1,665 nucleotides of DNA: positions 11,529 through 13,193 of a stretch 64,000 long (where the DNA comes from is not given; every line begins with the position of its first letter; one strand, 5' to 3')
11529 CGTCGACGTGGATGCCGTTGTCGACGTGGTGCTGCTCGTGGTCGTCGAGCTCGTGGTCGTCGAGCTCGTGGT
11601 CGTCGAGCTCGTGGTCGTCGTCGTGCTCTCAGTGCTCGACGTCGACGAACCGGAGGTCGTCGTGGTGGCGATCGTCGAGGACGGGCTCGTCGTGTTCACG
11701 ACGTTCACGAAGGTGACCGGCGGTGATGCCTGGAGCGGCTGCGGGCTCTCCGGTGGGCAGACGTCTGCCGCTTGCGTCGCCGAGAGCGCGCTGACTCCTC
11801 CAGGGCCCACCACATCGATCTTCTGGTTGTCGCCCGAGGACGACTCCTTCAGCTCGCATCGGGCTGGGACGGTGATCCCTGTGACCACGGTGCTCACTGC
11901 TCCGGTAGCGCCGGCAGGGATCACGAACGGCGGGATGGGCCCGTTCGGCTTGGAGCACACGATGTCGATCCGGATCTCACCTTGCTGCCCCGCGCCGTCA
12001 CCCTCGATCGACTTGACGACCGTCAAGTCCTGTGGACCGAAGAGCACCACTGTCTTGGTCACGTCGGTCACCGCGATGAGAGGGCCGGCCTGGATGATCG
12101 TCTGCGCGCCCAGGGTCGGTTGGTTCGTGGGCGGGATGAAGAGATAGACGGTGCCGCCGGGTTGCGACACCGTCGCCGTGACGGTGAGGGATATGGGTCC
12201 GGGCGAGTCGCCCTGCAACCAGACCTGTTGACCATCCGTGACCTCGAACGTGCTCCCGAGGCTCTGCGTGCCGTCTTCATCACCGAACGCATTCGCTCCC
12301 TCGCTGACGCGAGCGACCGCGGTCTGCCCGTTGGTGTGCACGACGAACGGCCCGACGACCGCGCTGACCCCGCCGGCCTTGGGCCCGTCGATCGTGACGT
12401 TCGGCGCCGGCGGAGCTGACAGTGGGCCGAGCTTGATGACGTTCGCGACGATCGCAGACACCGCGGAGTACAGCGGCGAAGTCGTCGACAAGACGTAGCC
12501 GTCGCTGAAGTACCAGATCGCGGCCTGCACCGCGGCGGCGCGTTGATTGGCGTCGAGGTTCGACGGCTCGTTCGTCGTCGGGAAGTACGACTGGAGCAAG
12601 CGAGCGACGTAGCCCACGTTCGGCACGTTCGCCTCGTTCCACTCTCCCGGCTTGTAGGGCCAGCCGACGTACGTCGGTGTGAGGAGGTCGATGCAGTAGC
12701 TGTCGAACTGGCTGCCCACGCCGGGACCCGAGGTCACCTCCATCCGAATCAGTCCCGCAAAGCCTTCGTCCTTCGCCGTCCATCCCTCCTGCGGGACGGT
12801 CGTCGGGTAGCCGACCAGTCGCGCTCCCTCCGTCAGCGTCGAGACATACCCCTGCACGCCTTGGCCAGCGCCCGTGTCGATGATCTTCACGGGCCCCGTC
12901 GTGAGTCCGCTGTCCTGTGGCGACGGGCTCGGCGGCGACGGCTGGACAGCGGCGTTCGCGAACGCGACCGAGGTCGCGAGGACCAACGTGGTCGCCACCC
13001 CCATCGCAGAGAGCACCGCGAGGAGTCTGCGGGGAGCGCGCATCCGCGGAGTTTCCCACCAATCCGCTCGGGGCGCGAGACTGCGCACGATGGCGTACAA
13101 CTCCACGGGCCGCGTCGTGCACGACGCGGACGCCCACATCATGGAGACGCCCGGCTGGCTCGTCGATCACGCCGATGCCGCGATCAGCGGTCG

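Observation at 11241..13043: Thioester-domain LPXTG adhesin with repeat-encoded Thr/Ser stalk, stop codon overlapping the start of an amidase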

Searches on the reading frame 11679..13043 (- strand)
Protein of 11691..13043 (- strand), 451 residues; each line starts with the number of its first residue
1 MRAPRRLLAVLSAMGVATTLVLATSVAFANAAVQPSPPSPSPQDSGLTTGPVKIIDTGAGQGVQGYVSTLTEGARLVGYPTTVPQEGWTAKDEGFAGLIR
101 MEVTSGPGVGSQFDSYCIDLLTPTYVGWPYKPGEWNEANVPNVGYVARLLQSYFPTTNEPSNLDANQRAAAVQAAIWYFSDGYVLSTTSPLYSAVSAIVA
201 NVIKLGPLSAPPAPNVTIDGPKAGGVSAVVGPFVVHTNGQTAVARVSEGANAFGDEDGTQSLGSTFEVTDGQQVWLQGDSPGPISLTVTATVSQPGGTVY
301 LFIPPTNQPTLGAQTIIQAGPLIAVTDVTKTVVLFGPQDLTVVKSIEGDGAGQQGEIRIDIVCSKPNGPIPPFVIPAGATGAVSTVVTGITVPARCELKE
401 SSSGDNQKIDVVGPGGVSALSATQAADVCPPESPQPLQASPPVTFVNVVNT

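Call 7: find_homologous_proteins(query=window:11691-13043:-)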
Query seq(451 aa) (451 aa): 153 proteins with E <= 0.001 among 8000 candidates; the best 120 are listed.
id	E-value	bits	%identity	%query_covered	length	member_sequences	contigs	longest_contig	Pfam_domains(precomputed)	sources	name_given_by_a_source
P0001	6.4e-127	442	55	94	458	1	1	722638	PF19407.6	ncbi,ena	-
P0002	2.9e-125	437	51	97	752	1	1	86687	PF19407.6,PF08341.17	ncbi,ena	-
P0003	9.3e-125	435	52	99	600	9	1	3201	PF08341.17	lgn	-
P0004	3.0e-118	414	55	91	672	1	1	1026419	PF19407.6,PF08341.17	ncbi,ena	-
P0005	4.2e-102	361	57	73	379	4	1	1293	PF08341.17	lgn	-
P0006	7.1e-96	340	59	64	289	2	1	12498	PF08341.17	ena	-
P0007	4.2e-89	318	58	61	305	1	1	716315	PF08341.17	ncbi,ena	-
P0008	2.5e-83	299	57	61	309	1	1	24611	PF08341.17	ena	-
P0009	3.8e-79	285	41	77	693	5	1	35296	PF19407.6,PF08341.17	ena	-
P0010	8.5e-78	281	39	81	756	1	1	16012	PF19407.6,PF08341.17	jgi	jgi:TQXA domain-containing protein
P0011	5.2e-77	278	40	77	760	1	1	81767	PF19407.6,PF08341.17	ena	-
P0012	8.9e-77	277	44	75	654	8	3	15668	PF19407.6,PF08341.17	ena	-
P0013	3.0e-75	272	40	89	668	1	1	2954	PF19407.6,PF08341.17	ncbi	-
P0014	3.4e-75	272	41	82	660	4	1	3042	PF19407.6,PF08341.17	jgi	jgi:hypothetical protein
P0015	2.5e-74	269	38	80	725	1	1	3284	PF19407.6,PF08341.17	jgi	jgi:TQXA domain-containing protein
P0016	6.1e-74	268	59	49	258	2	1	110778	PF08341.17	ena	-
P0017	9.3e-73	264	37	90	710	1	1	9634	PF19407.6,PF08341.17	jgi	jgi:hypothetical protein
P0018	2.0e-72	263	39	86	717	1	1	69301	PF19407.6,PF08341.17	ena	-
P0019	2.7e-72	262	40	91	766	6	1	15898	PF19407.6,PF08341.17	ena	-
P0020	7.2e-72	261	43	80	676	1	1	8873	PF19407.6,PF08341.17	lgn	-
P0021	2.2e-71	259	39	98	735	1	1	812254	PF19407.6,PF08341.17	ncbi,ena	-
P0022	3.1e-71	259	41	90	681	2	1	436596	PF19407.6,PF08341.17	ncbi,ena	-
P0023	5.5e-71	258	39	74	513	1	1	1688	PF19407.6,PF08341.17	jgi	jgi:hypothetical protein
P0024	2.8e-70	256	44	74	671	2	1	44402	PF19407.6,PF08341.17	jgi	jgi:hypothetical protein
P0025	2.5e-69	253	43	79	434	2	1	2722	PF19407.6,PF08341.17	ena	-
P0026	1.2e-68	250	39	90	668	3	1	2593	PF19407.6,PF08341.17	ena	-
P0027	1.3e-68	250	42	84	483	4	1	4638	PF19407.6,PF08341.17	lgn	-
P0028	1.1e-67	247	42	76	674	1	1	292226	PF19407.6,PF08341.17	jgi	jgi:uncharacterized protein DUF5979/fibronectin-binding protein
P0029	1.2e-67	247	38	76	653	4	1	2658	PF19407.6,PF08341.17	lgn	-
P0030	1.6e-67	247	39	84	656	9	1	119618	PF19407.6,PF08341.17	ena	-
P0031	1.8e-67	247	38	89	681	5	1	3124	PF19407.6,PF08341.17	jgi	jgi:TQXA domain-containing protein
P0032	3.3e-67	246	39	79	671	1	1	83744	PF19407.6,PF08341.17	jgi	jgi:Domain of unknown function (DUF5979)/Thioester domain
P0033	5.8e-67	245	42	76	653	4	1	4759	PF19407.6,PF08341.17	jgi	jgi:hypothetical protein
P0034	7.4e-67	245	41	74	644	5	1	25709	PF19407.6,PF08341.17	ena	-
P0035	8.2e-67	244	39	88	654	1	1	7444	PF19407.6,PF08341.17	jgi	jgi:hypothetical protein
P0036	1.1e-66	244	38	90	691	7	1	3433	PF19407.6,PF08341.17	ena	-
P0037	1.5e-66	244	40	79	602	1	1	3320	PF19407.6,PF08341.17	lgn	-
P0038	3.2e-66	242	40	81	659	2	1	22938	PF19407.6,PF08341.17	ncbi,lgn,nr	ncbi:MAG TPA: thioester domain-containing protein [Baekduia sp.]|nr:thioester domain-containing prot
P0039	5.0e-66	242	38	84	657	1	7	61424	PF19407.6,PF08341.17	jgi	jgi:TQXA domain-containing protein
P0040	5.3e-66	242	44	77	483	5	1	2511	PF19407.6,PF08341.17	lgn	-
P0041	5.7e-66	242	42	76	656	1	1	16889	PF19407.6,PF08341.17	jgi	jgi:hypothetical protein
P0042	5.9e-66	242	38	88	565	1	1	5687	PF19407.6,PF08341.17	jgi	jgi:Domain of unknown function (DUF5979)/Thioester domain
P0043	8.5e-66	241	42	79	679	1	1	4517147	PF19407.6,PF08341.17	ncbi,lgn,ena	-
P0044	8.6e-66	241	41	83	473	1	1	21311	PF19407.6,PF08341.17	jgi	jgi:hypothetical protein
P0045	1.5e-65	240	40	79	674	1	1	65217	PF19407.6,PF08341.17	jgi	jgi:Domain of unknown function (DUF5979)/Thioester domain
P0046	1.5e-65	240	40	81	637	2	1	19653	PF19407.6,PF08341.17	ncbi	ncbi:MAG: thioester domain-containing protein [Baekduia sp.]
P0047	6.3e-65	238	41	73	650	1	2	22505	PF19407.6,PF08341.17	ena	-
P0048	8.5e-65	238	39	89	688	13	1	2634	PF19407.6,PF08341.17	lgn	-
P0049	1.3e-64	237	40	80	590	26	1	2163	PF19407.6,PF08341.17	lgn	-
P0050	1.6e-64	237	41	80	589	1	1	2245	PF19407.6,PF08341.17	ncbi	-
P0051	2.0e-64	237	41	80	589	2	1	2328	PF19407.6,PF08341.17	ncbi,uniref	ncbi:thioester domain-containing protein [Arthrobacter citreus]|uniref:thioester domain-containing p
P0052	4.0e-64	236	41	80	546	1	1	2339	PF19407.6,PF08341.17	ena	-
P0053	4.0e-64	235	41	80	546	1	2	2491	PF19407.6,PF08341.17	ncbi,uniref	ncbi:hypothetical protein GCM10009688_26930 [Arthrobacter gandavensis]|uniref:Gram-positive cocci su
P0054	4.1e-64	235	41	80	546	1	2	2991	PF19407.6,PF08341.17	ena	-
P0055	8.9e-64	234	39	89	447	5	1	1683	PF19407.6,PF08341.17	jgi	jgi:TQXA domain-containing protein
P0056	9.2e-64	234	38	87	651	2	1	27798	PF19407.6,PF08341.17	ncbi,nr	ncbi:MAG TPA: thioester domain-containing protein [Solirubrobacteraceae bacterium]|nr:thioester doma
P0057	1.5e-63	234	40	74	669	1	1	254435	PF19407.6,PF08341.17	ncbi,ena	-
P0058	1.6e-63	234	41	80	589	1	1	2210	PF19407.6,PF08341.17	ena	-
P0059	2.7e-63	233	43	70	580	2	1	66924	PF19407.6,PF08341.17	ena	-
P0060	4.5e-63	232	39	85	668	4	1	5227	PF19407.6,PF08341.17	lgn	-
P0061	5.6e-63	232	41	79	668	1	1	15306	PF19407.6,PF08341.17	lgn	-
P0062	8.0e-63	231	40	83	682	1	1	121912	PF19407.6,PF08341.17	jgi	jgi:hypothetical protein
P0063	1.1e-62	231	39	74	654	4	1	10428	PF19407.6,PF08341.17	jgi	-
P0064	2.2e-62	230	41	82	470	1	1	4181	PF19407.6,PF08341.17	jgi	jgi:TQXA domain-containing protein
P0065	3.8e-62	229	40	80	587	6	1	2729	PF19407.6,PF08341.17,PF00746.27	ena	-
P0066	6.9e-62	228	40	80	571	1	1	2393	PF19407.6,PF08341.17,PF00746.27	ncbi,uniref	ncbi:DUF5979 domain-containing protein [Arthrobacter sp. 3Tela_A]|uniref:DUF5979 domain-containing p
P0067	7.0e-62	228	40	80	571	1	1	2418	PF19407.6,PF08341.17,PF00746.27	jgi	-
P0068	3.3e-61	226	39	78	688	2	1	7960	PF19407.6,PF08341.17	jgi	jgi:Domain of unknown function (DUF5979)/Thioester domain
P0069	4.5e-61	225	38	84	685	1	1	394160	PF19407.6,PF08341.17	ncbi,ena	-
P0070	1.1e-60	224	41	79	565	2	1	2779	PF19407.6,PF08341.17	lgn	-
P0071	1.2e-60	224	41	74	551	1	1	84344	PF19407.6,PF08341.17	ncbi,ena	-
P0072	1.7e-60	224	40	80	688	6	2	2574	PF19407.6,PF08341.17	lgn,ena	-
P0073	6.5e-60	222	38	76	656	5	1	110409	PF19407.6,PF08341.17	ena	-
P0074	2.6e-59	220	37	85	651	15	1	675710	PF19407.6,PF08341.17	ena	-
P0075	3.5e-59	219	41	79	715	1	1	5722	PF19407.6,PF08341.17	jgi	-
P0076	4.2e-59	219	41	79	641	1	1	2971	PF19407.6,PF08341.17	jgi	-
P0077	1.6e-58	217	37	90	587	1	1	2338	PF19407.6,PF08341.17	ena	-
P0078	2.1e-58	217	39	80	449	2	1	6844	PF19407.6,PF08341.17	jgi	jgi:TQXA domain-containing protein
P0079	2.9e-58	216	40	79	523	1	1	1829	PF19407.6,PF08341.17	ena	-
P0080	3.9e-58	216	40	91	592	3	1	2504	PF19407.6,PF08341.17,PF00746.27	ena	-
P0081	6.5e-58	215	36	71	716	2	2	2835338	PF19407.6,PF08341.17,PF24547.2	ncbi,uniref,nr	ncbi:hypothetical protein FVA74_02460 [Salinibacterium sp. dk2585]|uniref:thioester domain-containin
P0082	7.2e-58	215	36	91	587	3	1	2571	PF19407.6,PF08341.17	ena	-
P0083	7.9e-58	215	38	95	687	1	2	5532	PF19407.6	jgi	jgi:hypothetical protein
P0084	4.8e-57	212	39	57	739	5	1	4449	PF19407.6,PF08341.17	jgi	jgi:hypothetical protein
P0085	1.3e-56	211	54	47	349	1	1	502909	PF08341.17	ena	-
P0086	1.9e-56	210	41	72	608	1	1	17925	PF19407.6,PF08341.17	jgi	jgi:hypothetical protein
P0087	1.4e-55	207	39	83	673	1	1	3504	PF19407.6,PF08341.17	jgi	-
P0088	3.5e-55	206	36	85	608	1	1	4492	PF19407.6,PF08341.17,PF24547.2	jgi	jgi:hypothetical protein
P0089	5.1e-55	205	36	90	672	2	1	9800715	PF19407.6,PF08341.17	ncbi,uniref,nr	ncbi:thioester domain-containing protein [Actinocorallia herbida]|uniref:thioester domain-containing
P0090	6.8e-55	205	37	91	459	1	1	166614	PF19407.6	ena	-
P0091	1.1e-54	204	40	61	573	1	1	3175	PF19407.6,PF08341.17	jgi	-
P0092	1.7e-54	204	41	75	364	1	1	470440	PF08341.17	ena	-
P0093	1.9e-54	204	38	60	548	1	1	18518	PF19407.6,PF08341.17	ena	-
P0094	8.6e-54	201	40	80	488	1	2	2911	PF08341.17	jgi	jgi:TQXA domain-containing protein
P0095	1.9e-53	200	38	80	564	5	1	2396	PF19407.6,PF08341.17,PF00746.27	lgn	-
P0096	5.8e-53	199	40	71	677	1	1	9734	PF19407.6,PF08341.17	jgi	jgi:LPXTG-motif cell wall-anchored protein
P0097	1.2e-52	198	42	68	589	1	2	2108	PF19407.6,PF08341.17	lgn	-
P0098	1.9e-52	197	37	84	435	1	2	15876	PF19407.6,PF08341.17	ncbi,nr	ncbi:MAG: Cys-Gln thioester bond-forming surface protein [Candidatus Dormibacteraeota bacterium]|nr:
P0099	6.7e-52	195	38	90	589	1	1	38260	PF19407.6,PF08341.17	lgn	-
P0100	4.0e-51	193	38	69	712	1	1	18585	PF19407.6,PF08341.17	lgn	-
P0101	6.4e-51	192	37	74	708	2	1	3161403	PF19407.6,PF08341.17,PF24547.2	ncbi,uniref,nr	ncbi:thioester domain-containing protein [Mycetocola zhujimingii]|uniref:thioester domain-containing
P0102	8.3e-51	192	40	63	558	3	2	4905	PF19407.6,PF08341.17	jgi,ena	-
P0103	8.4e-51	192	40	79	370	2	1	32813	PF19407.6,PF08341.17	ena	-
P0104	2.7e-50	190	36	79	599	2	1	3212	PF19407.6,PF08341.17,PF24547.2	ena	-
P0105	5.4e-50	189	42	61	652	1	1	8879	PF19407.6,PF08341.17,PF24547.2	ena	-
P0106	9.8e-50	188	38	78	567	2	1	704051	PF19407.6,PF08341.17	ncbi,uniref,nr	ncbi:hypothetical protein BN1051_03297 [Arthrobacter saudimassiliensis]|uniref:Gram-positive cocci s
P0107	2.1e-49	187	45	48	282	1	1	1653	PF08341.17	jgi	jgi:Thioester domain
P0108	9.4e-49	185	40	78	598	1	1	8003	PF19407.6,PF08341.17,PF24547.2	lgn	-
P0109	2.9e-48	183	39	64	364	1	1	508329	PF08341.17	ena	-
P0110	3.5e-48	183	46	49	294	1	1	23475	PF08341.17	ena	-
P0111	3.8e-48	183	43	51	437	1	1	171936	PF08341.17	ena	-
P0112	5.5e-48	182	36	87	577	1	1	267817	PF19407.6,PF08341.17,PF24547.2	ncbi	ncbi:DUF5979 domain-containing protein [Streptomyces sp. NPDC002577]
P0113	1.0e-47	181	37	86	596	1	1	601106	PF19407.6,PF08341.17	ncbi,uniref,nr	ncbi:thioester domain-containing protein [Streptomyces himalayensis]|uniref:Cys-Gln thioester bond-f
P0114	1.4e-47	181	36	79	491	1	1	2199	PF19407.6,PF08341.17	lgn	-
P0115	2.1e-47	180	41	62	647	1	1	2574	PF19407.6,PF08341.17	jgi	jgi:TQXA domain-containing protein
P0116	5.6e-47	179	34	82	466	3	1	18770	PF19407.6,PF08341.17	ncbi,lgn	-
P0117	3.5e-45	173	47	53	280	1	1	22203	PF08341.17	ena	-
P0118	5.2e-45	173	34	73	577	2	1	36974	PF19407.6,PF08341.17,PF24547.2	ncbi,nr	ncbi:DUF5979 domain-containing protein [Streptomyces jeddahensis]|nr:DUF5979 domain-containing prote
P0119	5.8e-45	172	45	50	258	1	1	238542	PF08341.17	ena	-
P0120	6.4e-45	172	36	88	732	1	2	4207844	PF19407.6,PF08341.17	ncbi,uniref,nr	ncbi:DUF5979 domain-containing protein [Nocardioides dongkuii]|uniref:DUF5979 domain-containing prot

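Call 8: search_solved_structures(query=window:11691-13043:-, max_evalue=10, show_alignments=3)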
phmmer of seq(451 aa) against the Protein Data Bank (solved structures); distinct sequences matched with E-value up to 10: 1.
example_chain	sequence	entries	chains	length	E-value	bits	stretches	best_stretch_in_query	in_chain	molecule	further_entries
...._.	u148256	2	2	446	0.42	12.9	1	362-408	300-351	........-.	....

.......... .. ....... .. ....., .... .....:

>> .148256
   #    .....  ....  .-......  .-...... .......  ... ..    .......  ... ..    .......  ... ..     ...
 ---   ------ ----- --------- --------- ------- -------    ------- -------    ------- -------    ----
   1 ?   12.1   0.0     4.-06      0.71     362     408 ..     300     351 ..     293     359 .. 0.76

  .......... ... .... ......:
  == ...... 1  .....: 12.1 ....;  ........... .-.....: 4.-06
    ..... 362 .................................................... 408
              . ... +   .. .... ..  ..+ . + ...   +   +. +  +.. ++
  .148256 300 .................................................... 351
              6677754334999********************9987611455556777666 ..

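Call 18: find_encoding_contigs(protein=P0002, flank=10000, max_places=3)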
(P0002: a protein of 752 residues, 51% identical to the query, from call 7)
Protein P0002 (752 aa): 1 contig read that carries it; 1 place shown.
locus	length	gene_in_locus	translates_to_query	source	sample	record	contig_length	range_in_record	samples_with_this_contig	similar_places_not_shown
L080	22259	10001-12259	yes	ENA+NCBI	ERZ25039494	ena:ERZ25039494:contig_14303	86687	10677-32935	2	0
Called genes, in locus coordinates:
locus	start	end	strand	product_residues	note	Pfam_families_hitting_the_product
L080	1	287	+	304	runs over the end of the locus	PF00135:COesterase, PF20434:BD-FAE, PF07859:Abhydrolase_3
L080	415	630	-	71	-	PF00364:Biotin_lipoyl, PF25917:BSH_RND (weak), PF25973:BSH_CzcB (faint)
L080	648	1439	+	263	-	PF00106:adh_short, PF01370:Epimerase (weak), PF08659:KR, PF13561:adh_short_C2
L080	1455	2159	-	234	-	PF01039:Carboxyl_trans, PF03255:ACCA (weak)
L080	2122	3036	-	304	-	PF01039:Carboxyl_trans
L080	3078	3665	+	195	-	PF03734:YkuD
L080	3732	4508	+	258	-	PF17248:DUF5317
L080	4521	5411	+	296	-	PF11695:DUF3291, PF00583:Acetyltransf_1, PF13673:Acetyltransf_10, PF13508:Acetyltransf_7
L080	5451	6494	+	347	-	PF00534:Glycos_transf_1 (faint), PF13692:Glyco_trans_1_4 (weak)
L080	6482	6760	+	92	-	-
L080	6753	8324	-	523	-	PF05050:Methyltransf_21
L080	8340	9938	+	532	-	PF07690:MFS_1, PF05977:MFS_3 (weak)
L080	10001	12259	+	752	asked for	PF08341:TED (faint), PF19407:DUF5979 (weak)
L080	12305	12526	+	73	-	-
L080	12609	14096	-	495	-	PF00171:Aldedh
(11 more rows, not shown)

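Call 19: find_encoding_contigs(protein=P0001, flank=10000, max_places=3)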
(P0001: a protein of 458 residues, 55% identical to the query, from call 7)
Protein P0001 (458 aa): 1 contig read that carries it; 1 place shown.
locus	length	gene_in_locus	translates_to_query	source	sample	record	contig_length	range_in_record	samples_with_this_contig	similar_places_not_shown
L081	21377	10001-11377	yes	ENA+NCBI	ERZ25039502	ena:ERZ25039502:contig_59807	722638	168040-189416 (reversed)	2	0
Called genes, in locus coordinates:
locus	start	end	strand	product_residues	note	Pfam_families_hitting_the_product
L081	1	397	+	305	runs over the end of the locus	PF00135:COesterase, PF20434:BD-FAE, PF07859:Abhydrolase_3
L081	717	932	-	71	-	PF00364:Biotin_lipoyl, PF25917:BSH_RND (faint), PF25973:BSH_CzcB (faint)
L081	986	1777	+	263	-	PF00106:adh_short, PF01370:Epimerase (weak), PF08659:KR, PF13561:adh_short_C2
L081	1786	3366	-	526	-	PF01039:Carboxyl_trans, PF03255:ACCA (weak)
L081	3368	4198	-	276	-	PF00378:ECH_1, PF16113:ECH_2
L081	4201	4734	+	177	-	PF03734:YkuD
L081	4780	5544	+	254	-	PF17248:DUF5317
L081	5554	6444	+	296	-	PF11695:DUF3291, PF00583:Acetyltransf_1, PF13673:Acetyltransf_10, PF13508:Acetyltransf_7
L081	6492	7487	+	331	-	PF00534:Glycos_transf_1 (weak), PF13692:Glyco_trans_1_4 (weak)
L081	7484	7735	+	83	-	-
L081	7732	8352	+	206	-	PF00440:TetR_N, PF21943:TetR_C_46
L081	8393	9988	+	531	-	PF07690:MFS_1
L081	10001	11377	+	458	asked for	PF19407:DUF5979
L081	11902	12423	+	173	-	-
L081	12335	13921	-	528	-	PF00171:Aldedh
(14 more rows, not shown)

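Call 20: predict_structure(alignment_id=A2)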
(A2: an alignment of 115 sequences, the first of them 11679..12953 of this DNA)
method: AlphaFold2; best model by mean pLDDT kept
length: 425 residues; sequences in the alignment: 115
mean_pLDDT: 88.2   pTM: 0.76
mean pLDDT of the five models: 88.2, 88.0, 86.5, 86.3, 85.9
residues with pLDDT >= 90: 303; 70-90: 71; 50-70: 27; < 50: 24
segments of 3 or more residues with pLDDT < 50: 1-13, 419-425
pLDDT, mean of each block of 10 residues (from residue 1): 34 59 96 98 98 97 97 90 95 94 91 96 96 98 98 98 98 95 88 94 95 97 98 98 98 96 84 92 90 86 92 92 94 89 96 93 91 89 65 72 57 55 35
secondary structure, 60 per line:
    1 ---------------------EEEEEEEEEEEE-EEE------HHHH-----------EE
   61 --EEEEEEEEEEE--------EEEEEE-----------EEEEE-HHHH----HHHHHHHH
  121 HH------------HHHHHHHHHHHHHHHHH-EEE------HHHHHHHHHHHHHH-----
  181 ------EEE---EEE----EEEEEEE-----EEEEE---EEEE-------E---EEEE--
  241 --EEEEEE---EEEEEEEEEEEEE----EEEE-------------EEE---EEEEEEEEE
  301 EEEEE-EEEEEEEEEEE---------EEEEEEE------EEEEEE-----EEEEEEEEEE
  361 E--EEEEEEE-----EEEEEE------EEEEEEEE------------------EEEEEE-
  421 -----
elements in order: E22-33 E35-37 H44-47 E63-73 E82-87 E99-103 H105-108 H113-122 H135-151 E153-155 H162-175 E187-189 E193-195 E200-206 E212-216 E220-223 E235-238 E243-248 E252-264 E269-272 E286-288 E292-305 E307-317 E327-333 E340-345 E351-361 E364-370 E376-381 E388-395 E414-419
